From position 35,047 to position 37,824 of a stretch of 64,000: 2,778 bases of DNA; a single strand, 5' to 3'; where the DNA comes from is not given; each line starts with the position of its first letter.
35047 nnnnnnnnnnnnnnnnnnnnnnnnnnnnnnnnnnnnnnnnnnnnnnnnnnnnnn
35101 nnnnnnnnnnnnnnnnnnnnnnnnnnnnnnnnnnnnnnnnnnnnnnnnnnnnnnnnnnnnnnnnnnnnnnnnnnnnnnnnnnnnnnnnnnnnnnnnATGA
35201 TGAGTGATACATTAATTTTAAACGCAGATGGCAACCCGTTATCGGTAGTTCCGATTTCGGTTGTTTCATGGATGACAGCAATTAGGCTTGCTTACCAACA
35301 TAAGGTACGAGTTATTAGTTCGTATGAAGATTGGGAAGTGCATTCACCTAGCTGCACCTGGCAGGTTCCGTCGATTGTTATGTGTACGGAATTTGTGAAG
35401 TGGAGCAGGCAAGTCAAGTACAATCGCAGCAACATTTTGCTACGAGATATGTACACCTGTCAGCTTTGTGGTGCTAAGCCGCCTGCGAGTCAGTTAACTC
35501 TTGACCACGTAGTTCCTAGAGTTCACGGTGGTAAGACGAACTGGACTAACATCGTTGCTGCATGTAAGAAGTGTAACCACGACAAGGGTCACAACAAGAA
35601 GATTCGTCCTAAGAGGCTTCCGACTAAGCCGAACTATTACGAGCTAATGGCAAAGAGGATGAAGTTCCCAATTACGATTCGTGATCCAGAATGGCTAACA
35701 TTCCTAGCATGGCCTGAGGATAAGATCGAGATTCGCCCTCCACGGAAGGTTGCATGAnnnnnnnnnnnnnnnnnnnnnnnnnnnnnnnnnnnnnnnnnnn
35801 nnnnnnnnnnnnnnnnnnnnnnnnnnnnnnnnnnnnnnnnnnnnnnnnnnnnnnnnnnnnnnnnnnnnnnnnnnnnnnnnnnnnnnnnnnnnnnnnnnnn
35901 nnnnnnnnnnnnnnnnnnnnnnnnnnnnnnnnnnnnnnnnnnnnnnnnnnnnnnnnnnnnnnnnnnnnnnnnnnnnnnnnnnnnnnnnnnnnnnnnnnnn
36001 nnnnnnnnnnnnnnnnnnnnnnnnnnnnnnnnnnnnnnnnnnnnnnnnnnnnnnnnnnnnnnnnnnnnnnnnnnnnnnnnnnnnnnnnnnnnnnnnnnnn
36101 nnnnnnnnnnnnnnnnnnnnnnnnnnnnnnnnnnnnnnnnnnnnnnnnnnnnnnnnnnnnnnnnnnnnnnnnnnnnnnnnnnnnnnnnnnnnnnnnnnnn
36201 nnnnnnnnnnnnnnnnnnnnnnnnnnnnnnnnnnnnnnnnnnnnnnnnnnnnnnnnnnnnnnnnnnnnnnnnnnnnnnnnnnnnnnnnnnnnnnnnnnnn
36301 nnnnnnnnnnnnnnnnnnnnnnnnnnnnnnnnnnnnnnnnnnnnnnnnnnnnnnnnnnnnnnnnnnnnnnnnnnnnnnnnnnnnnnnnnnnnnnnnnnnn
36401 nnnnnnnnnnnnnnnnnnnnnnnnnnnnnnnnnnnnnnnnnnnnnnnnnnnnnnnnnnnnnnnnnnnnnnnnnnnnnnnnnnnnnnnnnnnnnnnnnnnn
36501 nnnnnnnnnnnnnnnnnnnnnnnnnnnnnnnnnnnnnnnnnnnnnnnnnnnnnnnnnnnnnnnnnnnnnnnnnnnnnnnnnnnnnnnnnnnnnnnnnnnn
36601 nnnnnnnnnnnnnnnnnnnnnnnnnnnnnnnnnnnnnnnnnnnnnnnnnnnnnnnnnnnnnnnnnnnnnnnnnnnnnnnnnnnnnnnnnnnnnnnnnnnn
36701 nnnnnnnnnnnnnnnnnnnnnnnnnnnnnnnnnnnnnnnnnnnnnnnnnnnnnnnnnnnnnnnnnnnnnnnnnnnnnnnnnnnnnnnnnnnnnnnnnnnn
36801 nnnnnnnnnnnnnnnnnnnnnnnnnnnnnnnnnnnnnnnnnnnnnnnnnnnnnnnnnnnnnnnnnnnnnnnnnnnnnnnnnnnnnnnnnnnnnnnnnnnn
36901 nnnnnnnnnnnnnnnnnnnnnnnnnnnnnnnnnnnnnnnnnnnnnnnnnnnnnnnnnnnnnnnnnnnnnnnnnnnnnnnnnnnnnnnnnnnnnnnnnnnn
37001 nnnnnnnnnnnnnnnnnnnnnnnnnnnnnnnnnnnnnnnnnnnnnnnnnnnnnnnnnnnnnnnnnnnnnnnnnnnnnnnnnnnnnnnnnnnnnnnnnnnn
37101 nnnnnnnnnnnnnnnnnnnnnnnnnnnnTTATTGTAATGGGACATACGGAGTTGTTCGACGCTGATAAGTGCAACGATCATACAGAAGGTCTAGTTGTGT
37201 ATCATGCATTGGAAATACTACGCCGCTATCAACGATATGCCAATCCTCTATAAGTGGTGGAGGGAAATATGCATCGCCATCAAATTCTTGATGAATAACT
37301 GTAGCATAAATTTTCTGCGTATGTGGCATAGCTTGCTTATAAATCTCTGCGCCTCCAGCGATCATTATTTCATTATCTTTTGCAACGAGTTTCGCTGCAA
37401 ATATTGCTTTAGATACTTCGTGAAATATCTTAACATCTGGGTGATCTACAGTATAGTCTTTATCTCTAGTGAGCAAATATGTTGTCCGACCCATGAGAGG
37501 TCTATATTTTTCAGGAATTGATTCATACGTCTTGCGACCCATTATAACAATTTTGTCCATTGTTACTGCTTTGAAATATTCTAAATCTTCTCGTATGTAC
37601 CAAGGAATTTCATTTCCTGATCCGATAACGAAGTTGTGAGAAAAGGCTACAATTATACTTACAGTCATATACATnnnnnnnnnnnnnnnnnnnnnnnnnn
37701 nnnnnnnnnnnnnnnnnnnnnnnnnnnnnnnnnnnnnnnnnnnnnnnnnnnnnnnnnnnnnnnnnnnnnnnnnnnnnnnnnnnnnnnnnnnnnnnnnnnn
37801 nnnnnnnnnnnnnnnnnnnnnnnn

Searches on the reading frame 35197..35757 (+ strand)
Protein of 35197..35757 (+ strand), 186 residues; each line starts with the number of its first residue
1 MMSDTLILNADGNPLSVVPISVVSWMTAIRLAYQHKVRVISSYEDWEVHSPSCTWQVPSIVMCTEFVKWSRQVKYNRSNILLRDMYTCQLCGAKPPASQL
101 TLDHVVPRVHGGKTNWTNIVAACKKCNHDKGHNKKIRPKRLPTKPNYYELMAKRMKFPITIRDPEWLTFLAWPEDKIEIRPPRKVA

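Call 83: search_protein_families(library=phrogs, proteins=[window:35197-35757:+], max_evalue=0.001)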
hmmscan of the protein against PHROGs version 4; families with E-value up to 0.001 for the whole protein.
window:35197-35757:+ (186 aa): 30 families (the best 25 are shown)
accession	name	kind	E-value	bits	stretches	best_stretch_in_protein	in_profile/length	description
phrog_16726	-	DNA, RNA and nucleotide metabolism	1.7e-38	134.1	1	3-184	28-193/308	HNH endonuclease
phrog_14314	-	DNA, RNA and nucleotide metabolism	9e-18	66.5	1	76-131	7-62/252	HNH endonuclease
phrog_589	-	DNA, RNA and nucleotide metabolism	1.8e-15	58.1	1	77-142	83-150/179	HNH endonuclease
phrog_2214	-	DNA, RNA and nucleotide metabolism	2.2e-14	54.4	1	68-134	176-240/429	HNH endonuclease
phrog_144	-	DNA, RNA and nucleotide metabolism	2.2e-13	51.2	1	70-140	69-142/175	HNH endonuclease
phrog_5718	-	DNA, RNA and nucleotide metabolism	9.2e-13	48.9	1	70-142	113-184/394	HNH endonuclease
phrog_1271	-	DNA, RNA and nucleotide metabolism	3.2e-12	47.5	1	75-156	256-343/361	HNH endonuclease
phrog_7785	-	DNA, RNA and nucleotide metabolism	4.1e-12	47.3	1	77-137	62-121/147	HNH endonuclease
phrog_8660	-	DNA, RNA and nucleotide metabolism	4.3e-12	47.6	1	74-133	113-179/196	HNH endonuclease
phrog_338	-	DNA, RNA and nucleotide metabolism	2.2e-11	44.7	1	75-144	202-273/340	HNH endonuclease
phrog_6050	-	DNA, RNA and nucleotide metabolism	3e-11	43.8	1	74-145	300-365/402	HNH endonuclease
phrog_16986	-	unknown function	5.2e-11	43.6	1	74-131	9-66/248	-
phrog_2118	-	DNA, RNA and nucleotide metabolism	1e-10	42.7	1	64-132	155-223/301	HNH endonuclease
phrog_333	-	DNA, RNA and nucleotide metabolism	4.1e-10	41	1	71-135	19-83/138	HNH endonuclease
phrog_9545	-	DNA, RNA and nucleotide metabolism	3.1e-09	37.8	1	77-147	102-186/206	HNH endonuclease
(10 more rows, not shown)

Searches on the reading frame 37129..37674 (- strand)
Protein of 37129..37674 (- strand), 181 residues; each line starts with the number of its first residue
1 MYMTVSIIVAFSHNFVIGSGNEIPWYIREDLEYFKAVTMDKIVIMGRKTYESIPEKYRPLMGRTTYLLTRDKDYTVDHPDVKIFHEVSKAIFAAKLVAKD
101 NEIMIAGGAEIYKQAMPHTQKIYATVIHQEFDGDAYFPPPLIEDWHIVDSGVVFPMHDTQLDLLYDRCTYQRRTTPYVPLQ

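Call 83: search_protein_families(library=phrogs, proteins=[window:37129-37674:-], max_evalue=0.001)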
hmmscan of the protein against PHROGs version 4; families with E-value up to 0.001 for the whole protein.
window:37129-37674:- (181 aa): 2 families
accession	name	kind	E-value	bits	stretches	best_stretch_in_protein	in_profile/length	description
phrog_316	-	DNA, RNA and nucleotide metabolism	2.1e-43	149.4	1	2-146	14-153/213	dihydrofolate reductase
phrog_11777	-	DNA, RNA and nucleotide metabolism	1.7e-16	61.1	1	4-138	374-510/546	dihydrofolate reductase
